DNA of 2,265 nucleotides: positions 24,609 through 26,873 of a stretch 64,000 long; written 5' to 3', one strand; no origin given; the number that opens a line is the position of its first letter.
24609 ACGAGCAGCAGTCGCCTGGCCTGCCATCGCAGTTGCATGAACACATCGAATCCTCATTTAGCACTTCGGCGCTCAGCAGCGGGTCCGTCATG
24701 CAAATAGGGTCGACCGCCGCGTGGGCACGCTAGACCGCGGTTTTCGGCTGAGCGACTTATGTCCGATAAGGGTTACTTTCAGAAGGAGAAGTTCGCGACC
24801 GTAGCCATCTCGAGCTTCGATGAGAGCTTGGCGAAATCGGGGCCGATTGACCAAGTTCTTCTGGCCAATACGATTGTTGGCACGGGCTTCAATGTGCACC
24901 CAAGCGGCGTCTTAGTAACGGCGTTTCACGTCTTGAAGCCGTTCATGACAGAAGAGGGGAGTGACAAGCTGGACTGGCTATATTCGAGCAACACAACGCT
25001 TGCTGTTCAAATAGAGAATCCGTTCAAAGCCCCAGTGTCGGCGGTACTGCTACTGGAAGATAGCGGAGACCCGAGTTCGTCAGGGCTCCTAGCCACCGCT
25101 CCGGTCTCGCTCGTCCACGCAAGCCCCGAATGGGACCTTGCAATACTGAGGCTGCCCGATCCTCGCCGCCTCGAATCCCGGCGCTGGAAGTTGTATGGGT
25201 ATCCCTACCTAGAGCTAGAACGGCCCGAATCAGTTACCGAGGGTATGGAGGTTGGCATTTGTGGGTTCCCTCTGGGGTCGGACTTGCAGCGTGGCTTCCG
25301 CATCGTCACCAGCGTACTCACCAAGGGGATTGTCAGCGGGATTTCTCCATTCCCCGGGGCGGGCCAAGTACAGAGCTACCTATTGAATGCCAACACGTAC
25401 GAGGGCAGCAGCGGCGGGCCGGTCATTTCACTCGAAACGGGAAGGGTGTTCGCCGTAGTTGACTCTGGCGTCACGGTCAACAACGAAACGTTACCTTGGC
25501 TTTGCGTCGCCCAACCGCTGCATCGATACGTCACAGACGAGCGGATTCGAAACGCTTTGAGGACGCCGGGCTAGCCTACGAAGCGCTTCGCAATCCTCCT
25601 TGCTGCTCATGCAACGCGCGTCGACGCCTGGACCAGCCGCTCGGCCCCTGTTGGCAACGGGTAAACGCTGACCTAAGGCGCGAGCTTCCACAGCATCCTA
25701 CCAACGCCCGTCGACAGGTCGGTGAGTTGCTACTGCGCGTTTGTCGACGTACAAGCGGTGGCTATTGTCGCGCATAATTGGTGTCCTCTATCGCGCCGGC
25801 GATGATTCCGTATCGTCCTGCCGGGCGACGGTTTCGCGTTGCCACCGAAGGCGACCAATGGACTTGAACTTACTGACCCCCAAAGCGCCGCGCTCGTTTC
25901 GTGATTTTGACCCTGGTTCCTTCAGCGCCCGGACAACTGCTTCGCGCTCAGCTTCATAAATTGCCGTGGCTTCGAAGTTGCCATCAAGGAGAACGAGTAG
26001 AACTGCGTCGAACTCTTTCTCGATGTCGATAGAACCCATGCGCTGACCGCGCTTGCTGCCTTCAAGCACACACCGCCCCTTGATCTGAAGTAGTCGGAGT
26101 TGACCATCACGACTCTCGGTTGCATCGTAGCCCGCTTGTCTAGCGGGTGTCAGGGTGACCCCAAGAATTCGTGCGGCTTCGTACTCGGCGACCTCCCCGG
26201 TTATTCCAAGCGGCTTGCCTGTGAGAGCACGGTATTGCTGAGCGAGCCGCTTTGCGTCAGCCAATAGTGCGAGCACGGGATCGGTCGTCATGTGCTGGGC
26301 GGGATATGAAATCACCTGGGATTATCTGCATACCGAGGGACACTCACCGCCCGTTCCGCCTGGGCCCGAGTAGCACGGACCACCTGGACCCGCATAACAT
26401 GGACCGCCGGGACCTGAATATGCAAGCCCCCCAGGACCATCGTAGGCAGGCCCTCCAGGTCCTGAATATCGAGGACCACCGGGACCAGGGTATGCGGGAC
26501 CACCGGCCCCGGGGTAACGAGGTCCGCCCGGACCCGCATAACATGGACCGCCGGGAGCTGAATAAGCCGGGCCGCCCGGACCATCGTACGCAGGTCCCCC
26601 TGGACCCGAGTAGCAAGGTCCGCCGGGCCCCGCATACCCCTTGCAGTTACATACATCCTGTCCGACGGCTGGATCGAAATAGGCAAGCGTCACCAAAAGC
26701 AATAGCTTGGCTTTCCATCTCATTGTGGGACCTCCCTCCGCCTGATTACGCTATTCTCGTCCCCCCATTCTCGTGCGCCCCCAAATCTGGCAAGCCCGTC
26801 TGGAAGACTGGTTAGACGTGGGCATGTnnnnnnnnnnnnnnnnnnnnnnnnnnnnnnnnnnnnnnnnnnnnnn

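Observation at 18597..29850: Decaying integrative island: serine-recombinase module plus a lower-GC cargo of uncharacterised, conflict-system-like genes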

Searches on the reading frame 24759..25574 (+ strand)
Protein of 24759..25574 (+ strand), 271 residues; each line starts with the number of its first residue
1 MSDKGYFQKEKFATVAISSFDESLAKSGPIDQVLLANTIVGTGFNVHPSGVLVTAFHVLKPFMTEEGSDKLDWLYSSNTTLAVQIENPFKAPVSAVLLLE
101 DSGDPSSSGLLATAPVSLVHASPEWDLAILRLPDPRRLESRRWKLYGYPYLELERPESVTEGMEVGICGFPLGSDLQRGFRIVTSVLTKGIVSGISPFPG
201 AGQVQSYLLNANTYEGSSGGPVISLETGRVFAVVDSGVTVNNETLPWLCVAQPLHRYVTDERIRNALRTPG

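Call 6: search_protein_families(library=pfam, max_evalue=0.01, proteins=[window:24759-25574:+])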
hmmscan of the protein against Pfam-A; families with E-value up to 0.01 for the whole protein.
window:24759-25574:+ (271 aa): 1 family
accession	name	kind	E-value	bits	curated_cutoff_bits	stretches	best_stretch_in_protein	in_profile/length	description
PF13365.12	Trypsin_2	-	1.5e-17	65.1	27.6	1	41-233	1-144/144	Trypsin-like peptidase domain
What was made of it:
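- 24759..25574 (+): Trypsin-like serine protease with His57, Asp126 and Ser218 present and no signal peptide. Trypsin_2 1.5e-17 (call 6).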

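Call 17: search_protein_families(library=padloc, max_evalue=0.01, proteins=[window:24759-25574:+])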
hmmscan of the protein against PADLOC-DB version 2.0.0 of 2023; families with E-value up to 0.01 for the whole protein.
window:24759-25574:+ (271 aa): 4 families
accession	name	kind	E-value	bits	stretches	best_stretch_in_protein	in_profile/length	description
PDLC04593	PDC-M35A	-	1.5e-08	32.7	1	112-234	70-178/216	-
PDLC02960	RT-Protease_XI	-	1.5e-07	28.7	1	39-241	348-488/506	single gene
PDLC02959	RT-Protease_XI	-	1.6e-07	28.6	1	40-242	351-491/510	single gene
PDLC03855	LmuA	-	0.0069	13.7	0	188-250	141-185/425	-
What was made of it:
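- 24759..25574 (+): Only generic PADLOC similarity (PDC-M35A 1.5e-08, call 17).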

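Call 18: search_protein_families(library=ncbifam, max_evalue=0.01, proteins=[window:24759-25574:+])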
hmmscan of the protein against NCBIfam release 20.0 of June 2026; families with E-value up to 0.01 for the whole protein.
window:24759-25574:+ (271 aa): 1 family
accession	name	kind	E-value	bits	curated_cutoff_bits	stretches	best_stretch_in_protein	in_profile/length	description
NF033740.0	MarP_fam_protase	equivalog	7.1e-05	22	250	1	117-234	249-351/390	MarP family serine protease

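Call 21: search_protein_families(library=phrogs, max_evalue=0.01, proteins=[window:24759-25574:+])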
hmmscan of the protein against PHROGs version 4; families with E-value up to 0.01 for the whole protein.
window:24759-25574:+ (271 aa): 1 family
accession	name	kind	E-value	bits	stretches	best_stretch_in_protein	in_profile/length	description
phrog_7688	-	unknown function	0.0076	16.3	0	205-257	182-232/288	-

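Call 67: search_dna_similar(query=window:24759-25574:+, collection=plasmids, mode=protein, max_rows=12)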
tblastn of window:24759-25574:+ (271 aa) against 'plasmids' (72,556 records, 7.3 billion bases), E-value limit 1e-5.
No match.

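Call 82: list_cluster_members(proteins=[P0001, window:24759-25574:+, window:20945-21754:+, window:25788-26315:-, window:16973-18154:+])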
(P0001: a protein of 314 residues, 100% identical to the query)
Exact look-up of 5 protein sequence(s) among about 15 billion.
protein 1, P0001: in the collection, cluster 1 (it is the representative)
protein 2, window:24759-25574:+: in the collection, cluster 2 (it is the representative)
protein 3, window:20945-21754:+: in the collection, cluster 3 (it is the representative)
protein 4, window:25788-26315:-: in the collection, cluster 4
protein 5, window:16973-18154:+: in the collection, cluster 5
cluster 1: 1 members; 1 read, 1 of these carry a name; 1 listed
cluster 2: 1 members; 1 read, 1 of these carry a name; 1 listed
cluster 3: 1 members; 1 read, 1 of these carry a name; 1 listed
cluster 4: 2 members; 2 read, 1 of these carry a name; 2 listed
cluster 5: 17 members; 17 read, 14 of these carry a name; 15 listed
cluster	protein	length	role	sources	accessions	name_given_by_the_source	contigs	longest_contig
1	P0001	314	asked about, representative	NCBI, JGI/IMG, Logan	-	hypothetical protein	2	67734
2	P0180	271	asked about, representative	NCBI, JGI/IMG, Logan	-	hypothetical protein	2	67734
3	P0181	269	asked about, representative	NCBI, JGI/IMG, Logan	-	hypothetical protein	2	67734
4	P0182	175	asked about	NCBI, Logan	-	-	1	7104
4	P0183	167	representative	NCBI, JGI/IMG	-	hypothetical protein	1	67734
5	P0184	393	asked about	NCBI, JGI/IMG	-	ribose transport system substrate-binding protein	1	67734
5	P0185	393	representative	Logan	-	-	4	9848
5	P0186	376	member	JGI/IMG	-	ribose transport system substrate-binding protein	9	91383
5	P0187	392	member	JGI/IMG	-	ribose transport system substrate-binding protein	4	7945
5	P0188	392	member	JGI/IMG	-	ribose transport system substrate-binding protein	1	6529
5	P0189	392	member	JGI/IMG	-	ribose transport system substrate-binding protein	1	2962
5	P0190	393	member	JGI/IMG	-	ribose transport system substrate-binding protein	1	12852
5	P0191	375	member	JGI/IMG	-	ribose transport system substrate-binding protein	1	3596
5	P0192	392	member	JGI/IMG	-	ribose transport system substrate-binding protein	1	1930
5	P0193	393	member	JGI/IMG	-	ribose transport system substrate-binding protein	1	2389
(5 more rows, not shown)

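Call 113: search_dna_similar(query=window:24759-25574:+, collection=phages, mode=protein, max_evalue=0.001, max_rows=8)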
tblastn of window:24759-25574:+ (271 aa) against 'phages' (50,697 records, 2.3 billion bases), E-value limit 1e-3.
No match.
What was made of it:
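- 24759..25574 (+): No plasmid or phage homologue (calls 67, 113).
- The protease has no phage homologue (call 113).
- Tried and rejected: The protease has none in phages or plasmids (calls 67, 113).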

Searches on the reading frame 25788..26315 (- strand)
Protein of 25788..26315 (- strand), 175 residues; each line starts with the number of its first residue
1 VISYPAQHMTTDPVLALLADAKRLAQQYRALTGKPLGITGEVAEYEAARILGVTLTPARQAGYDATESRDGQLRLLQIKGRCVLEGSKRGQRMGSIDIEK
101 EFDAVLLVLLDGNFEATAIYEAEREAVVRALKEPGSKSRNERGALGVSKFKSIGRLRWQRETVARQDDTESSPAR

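Call 8: search_protein_families(library=pfam, max_evalue=0.01, proteins=[window:25788-26315:-])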
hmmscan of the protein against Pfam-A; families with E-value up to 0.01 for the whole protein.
window:25788-26315:- (175 aa): 1 family
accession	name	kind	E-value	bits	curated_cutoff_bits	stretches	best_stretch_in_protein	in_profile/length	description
PF22522.2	DUF6998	-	7.2e-07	29.6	27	1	38-153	25-126/136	Family of unknown function (DUF6998)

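Call 17: search_protein_families(library=padloc, max_evalue=0.01, proteins=[window:25788-26315:-])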
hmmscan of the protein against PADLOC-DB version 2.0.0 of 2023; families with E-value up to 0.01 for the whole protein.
window:25788-26315:- (175 aa): 2 families
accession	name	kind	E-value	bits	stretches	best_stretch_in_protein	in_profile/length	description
PDLC03209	mREase_II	-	1e-51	173.3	1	11-162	10-161/166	Type II methyl-directed restriction enzyme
PDLC03212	mREase_II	-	2.2e-08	32.2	1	39-127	36-122/161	Type II methyl-directed restriction enzyme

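Call 18: search_protein_families(library=ncbifam, max_evalue=0.01, proteins=[window:25788-26315:-])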
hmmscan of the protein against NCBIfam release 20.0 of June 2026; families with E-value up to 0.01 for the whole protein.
window:25788-26315:- (175 aa): 0 families

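Call 20: search_solved_structures(query=window:25788-26315:-, max_evalue=1, show_alignments=1)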
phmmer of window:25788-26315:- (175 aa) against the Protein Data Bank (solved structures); distinct sequences matched with E-value up to 1: 3.
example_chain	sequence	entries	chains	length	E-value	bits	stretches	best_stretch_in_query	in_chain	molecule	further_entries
8q5n_A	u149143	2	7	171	0.0004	23.6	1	8-143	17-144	Restriction endonuclease (NhoI)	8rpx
8q5m_A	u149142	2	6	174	0.037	17.2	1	38-127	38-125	Restriction endonuclease (Eco15I)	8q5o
9zbs_e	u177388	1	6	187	0.58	13.3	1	93-162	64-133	Tail completion protein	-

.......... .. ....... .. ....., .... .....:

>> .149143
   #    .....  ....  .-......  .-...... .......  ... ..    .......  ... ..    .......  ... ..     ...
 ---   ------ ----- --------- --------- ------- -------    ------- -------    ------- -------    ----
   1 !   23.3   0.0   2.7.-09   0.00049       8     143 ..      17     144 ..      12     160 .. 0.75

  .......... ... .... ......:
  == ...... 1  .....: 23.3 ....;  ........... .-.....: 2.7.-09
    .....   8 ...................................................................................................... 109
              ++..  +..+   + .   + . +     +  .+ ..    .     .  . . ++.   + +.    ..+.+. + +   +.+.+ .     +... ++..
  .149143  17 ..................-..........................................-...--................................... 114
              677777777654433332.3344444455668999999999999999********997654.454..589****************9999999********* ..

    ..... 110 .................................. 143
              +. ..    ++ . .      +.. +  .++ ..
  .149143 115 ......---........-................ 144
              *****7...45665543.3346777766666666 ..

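Call 21: search_protein_families(library=phrogs, max_evalue=0.01, proteins=[window:25788-26315:-])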
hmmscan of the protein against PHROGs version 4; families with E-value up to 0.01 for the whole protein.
window:25788-26315:- (175 aa): 0 families

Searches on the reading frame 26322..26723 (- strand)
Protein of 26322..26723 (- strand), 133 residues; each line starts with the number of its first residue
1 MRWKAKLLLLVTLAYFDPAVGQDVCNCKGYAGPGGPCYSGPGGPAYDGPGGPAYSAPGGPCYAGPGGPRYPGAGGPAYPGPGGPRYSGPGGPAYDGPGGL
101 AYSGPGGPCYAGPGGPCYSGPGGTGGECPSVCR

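Call 8: search_protein_families(library=pfam, max_evalue=0.01, proteins=[window:26322-26723:-])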
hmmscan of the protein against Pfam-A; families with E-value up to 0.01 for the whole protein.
window:26322-26723:- (133 aa): 0 families

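Call 17: search_protein_families(library=padloc, max_evalue=0.01, proteins=[window:26322-26723:-])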
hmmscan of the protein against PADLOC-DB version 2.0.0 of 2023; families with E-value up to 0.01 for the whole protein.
window:26322-26723:- (133 aa): 0 families

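Call 18: search_protein_families(library=ncbifam, max_evalue=0.01, proteins=[window:26322-26723:-])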
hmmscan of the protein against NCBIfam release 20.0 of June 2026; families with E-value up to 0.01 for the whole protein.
window:26322-26723:- (133 aa): 0 families

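Call 21: search_protein_families(library=phrogs, max_evalue=0.01, proteins=[window:26322-26723:-])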
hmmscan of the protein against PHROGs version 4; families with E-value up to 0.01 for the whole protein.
window:26322-26723:- (133 aa): 0 families

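Call 79: search_protein_families(library=pfam, max_evalue=1, proteins=[window:26322-26723:-])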
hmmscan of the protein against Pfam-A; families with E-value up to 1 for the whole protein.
window:26322-26723:- (133 aa): 2 families
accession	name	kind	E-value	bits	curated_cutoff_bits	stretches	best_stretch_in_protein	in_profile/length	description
PF15999.10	DUF4774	-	0.037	14.2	25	2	31-67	13-49/56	Domain of unknown function (DUF4774)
PF11914.13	DUF3432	-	0.043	14.5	26.7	0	25-72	10-57/98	Domain of unknown function (DUF3432)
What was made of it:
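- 26322..26723 (-): 133-aa Cys-rich protein of GPGGPxY repeats with a signal-peptide-like N-terminus. No family hit (calls 8, 17, 79).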
